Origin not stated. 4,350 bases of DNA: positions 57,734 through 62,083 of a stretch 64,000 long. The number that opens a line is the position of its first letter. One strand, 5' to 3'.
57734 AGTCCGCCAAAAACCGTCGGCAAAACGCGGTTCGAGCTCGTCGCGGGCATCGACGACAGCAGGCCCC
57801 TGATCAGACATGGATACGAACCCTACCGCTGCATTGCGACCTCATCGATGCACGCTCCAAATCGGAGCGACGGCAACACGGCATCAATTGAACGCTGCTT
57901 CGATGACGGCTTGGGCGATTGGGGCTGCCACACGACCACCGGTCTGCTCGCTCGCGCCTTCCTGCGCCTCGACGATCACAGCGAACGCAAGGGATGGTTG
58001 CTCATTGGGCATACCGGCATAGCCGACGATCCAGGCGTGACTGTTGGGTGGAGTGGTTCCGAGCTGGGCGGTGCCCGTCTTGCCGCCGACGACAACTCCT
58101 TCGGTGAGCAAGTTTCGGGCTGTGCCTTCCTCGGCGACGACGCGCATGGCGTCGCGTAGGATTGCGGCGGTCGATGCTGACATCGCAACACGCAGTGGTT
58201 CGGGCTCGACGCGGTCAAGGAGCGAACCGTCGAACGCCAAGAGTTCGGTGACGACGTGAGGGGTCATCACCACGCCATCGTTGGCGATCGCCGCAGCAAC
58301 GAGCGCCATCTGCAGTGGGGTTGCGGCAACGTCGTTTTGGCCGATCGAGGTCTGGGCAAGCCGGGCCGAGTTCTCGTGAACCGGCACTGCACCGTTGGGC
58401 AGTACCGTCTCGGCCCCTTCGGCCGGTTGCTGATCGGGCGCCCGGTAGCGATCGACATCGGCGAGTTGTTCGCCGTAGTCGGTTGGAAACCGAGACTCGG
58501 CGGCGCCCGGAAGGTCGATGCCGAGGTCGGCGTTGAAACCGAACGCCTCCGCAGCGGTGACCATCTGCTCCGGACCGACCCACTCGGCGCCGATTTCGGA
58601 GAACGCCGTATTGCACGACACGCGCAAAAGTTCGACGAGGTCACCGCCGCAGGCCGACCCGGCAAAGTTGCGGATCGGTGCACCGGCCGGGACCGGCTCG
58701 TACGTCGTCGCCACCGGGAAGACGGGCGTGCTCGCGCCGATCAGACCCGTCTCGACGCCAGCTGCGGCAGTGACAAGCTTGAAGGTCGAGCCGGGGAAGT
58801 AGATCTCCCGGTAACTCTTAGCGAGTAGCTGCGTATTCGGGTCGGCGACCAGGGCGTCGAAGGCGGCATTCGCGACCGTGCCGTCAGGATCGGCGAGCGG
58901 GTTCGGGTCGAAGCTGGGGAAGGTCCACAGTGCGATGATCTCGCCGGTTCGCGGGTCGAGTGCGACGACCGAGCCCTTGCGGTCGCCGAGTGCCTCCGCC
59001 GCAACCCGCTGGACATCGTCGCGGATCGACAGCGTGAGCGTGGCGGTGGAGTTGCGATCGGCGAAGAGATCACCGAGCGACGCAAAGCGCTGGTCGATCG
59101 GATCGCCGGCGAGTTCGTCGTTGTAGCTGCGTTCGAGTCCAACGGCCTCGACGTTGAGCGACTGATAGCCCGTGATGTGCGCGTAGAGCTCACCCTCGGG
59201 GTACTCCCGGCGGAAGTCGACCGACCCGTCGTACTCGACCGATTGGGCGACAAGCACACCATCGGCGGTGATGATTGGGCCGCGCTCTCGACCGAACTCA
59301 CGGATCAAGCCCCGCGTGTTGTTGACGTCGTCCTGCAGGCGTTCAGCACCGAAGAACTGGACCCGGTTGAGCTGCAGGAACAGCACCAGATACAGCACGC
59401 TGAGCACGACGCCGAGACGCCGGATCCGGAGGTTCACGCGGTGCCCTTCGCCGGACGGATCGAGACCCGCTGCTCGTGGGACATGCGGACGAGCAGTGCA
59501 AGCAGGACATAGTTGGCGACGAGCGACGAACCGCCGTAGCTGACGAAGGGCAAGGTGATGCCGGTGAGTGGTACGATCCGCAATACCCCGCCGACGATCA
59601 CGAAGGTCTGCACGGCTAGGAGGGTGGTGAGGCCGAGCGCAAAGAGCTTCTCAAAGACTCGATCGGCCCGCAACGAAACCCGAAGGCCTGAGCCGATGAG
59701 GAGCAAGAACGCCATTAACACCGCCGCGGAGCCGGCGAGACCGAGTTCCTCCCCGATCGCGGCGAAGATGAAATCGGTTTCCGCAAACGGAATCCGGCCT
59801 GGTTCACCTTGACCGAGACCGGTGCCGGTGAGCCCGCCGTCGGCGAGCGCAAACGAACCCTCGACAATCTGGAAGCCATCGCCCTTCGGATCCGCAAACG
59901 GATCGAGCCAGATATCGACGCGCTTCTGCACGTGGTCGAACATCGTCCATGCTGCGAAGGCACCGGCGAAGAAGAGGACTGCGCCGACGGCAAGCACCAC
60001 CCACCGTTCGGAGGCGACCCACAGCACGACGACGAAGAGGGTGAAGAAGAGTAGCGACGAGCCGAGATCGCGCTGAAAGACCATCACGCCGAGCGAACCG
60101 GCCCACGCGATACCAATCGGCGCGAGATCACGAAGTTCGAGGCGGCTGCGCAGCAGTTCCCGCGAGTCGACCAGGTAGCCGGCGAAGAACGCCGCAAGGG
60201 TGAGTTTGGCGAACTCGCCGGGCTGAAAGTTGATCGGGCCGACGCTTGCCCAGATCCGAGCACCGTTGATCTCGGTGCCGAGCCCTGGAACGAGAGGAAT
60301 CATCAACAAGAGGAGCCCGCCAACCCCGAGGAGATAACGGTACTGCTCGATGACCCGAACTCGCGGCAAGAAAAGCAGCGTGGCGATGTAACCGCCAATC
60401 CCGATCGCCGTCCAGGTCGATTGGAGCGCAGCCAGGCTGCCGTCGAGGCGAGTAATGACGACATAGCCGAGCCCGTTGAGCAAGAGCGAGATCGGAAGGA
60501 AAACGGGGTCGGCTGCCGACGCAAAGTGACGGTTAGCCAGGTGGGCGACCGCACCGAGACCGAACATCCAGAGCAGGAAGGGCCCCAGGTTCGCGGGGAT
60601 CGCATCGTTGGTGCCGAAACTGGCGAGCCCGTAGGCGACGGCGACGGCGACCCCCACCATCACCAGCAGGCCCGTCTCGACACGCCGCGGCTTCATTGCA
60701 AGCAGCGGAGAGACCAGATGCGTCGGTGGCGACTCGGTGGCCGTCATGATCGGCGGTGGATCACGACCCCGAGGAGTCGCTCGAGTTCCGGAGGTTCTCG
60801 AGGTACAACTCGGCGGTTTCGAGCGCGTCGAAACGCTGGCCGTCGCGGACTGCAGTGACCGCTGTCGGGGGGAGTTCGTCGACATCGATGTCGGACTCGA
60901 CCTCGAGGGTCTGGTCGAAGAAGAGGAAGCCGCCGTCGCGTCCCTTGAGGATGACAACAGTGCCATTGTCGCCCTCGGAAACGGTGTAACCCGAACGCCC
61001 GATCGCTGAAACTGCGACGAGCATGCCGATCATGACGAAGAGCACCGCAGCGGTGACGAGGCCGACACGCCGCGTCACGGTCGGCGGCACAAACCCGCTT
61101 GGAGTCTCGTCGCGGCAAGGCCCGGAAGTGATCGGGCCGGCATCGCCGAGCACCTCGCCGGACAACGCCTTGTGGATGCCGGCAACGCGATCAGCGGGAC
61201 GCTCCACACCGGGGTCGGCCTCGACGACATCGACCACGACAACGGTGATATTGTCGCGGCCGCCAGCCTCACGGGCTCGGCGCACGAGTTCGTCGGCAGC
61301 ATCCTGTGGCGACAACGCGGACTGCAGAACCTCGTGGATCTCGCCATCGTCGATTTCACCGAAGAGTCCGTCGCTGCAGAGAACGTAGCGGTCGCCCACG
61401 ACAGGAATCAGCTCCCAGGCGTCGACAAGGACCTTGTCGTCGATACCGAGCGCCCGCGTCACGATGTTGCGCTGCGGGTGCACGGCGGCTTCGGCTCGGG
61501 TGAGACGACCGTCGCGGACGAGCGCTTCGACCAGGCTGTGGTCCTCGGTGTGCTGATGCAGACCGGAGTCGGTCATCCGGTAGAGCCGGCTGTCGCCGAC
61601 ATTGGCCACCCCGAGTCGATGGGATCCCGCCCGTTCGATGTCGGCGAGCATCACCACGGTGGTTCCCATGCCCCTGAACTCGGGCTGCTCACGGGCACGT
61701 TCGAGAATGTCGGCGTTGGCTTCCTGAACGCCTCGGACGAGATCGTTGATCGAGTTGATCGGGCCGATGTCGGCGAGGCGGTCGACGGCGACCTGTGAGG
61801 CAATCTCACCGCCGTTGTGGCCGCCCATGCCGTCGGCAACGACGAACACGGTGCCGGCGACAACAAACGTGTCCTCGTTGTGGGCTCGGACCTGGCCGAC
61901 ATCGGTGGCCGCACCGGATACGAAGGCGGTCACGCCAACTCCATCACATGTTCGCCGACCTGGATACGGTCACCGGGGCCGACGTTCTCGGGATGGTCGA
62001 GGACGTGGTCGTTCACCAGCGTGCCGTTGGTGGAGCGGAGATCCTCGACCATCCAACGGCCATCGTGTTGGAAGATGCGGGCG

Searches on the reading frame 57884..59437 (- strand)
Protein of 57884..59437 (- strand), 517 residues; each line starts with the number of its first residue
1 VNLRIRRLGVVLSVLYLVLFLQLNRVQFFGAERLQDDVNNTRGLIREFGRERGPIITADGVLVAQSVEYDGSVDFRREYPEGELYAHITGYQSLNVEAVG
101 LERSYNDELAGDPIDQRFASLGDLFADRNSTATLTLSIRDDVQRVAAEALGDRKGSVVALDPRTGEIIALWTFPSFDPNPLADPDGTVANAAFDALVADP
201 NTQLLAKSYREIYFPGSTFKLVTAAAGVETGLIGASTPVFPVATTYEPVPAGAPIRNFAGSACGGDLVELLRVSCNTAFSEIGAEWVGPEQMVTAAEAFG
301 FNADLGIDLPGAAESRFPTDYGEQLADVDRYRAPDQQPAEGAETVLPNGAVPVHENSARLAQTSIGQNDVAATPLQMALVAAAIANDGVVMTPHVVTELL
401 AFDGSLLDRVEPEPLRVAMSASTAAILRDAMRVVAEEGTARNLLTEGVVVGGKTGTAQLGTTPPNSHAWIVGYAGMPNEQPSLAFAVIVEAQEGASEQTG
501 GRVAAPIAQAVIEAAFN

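Call 4: search_protein_families(library=pfam, proteins=[window:57884-59437:-])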
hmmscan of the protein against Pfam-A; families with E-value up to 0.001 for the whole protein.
window:57884-59437:- (517 aa): 2 families
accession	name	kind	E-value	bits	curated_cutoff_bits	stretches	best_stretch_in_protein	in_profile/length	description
PF00905.27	Transpeptidase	-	1.9e-52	178.8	22.1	1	155-513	1-299/299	Penicillin binding protein transpeptidase domain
PF21922.1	PBP_dimer_2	-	6.9e-20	71.6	27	1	52-130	1-78/83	Penicillin binding protein A dimerisation domain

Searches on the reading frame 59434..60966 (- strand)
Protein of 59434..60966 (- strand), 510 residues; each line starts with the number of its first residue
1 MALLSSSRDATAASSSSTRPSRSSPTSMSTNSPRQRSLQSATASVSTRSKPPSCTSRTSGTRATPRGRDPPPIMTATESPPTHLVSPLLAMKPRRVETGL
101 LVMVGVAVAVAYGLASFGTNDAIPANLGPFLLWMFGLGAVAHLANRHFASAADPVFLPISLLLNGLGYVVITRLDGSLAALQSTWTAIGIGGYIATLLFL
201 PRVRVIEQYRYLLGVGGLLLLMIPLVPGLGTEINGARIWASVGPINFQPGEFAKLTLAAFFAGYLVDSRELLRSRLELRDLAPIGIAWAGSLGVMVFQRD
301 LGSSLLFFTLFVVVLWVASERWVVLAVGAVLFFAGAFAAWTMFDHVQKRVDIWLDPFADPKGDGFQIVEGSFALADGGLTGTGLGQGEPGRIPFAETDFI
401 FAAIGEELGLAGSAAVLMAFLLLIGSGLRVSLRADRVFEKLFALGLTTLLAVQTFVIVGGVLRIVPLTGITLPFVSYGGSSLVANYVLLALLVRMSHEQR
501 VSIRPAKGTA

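Call 4: search_protein_families(library=pfam, proteins=[window:59434-60966:-])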
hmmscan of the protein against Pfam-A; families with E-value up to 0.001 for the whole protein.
window:59434-60966:- (510 aa): 1 family
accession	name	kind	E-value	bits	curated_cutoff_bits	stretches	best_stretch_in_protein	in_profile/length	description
PF01098.24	FTSW_RODA_SPOVE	-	3.3e-79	266.9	26.4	1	180-500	39-355/356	Cell cycle protein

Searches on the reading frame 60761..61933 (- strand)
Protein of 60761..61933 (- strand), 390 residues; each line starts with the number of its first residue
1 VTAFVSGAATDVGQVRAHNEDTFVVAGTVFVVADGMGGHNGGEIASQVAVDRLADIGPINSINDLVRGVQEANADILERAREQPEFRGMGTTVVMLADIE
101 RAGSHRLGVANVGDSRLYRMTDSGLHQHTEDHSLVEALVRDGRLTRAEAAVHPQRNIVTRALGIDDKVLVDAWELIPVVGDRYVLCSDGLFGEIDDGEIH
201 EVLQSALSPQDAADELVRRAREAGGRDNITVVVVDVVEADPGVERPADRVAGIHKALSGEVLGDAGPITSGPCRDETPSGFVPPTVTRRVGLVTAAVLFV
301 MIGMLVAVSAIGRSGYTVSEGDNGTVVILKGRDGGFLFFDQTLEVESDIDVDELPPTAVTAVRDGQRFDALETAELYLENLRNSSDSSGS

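Call 4: search_protein_families(library=pfam, proteins=[window:60761-61933:-])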
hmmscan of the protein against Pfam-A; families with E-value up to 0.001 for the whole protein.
window:60761-61933:- (390 aa): 3 families
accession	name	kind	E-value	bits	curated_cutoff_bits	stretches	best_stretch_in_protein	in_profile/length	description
PF13672.11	PP2C_2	-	1.1e-07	32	24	1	18-198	11-182/209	Protein phosphatase 2C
PF00481.26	PP2C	-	1.7e-07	31.6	20.3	0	28-134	35-142/255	Protein phosphatase 2C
PF07228.17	SpoIIE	-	0.00087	19.7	25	0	160-236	103-191/192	Stage II sporulation protein E (SpoIIE)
